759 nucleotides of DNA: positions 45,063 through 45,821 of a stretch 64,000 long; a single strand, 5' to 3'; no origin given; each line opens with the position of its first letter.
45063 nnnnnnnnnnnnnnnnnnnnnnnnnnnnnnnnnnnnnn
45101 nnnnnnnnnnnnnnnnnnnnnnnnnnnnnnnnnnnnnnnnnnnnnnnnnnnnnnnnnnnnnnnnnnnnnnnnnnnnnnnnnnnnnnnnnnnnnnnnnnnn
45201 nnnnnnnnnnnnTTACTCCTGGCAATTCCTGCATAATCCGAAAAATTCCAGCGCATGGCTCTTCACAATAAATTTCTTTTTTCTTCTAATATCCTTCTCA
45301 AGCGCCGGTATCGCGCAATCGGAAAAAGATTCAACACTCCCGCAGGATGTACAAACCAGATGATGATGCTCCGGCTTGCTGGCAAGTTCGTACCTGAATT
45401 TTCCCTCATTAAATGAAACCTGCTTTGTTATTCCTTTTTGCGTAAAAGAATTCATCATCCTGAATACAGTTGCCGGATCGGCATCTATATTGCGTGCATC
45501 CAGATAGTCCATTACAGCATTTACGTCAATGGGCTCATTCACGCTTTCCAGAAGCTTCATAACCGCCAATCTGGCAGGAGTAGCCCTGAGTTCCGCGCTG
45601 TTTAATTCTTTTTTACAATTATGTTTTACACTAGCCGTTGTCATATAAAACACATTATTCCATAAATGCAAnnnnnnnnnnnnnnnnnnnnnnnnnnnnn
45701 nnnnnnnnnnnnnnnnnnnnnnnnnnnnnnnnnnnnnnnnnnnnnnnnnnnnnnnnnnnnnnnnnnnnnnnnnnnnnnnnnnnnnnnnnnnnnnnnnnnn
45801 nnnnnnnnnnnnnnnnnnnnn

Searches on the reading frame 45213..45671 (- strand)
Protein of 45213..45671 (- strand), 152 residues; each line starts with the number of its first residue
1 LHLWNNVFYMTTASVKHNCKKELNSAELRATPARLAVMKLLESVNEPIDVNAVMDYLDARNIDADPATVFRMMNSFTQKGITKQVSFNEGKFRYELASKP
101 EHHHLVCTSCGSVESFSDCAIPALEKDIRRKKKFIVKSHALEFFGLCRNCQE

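Call 90: search_protein_families(library=pfam, proteins=[window:45213-45671:-], max_evalue=0.00001)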
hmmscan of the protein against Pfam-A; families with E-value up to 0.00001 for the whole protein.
window:45213-45671:- (152 aa): 1 family
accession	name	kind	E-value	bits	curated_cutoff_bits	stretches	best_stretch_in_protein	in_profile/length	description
PF01475.25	FUR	-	1.4e-25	90.2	23.1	1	26-143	2-120/121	Ferric uptake regulator family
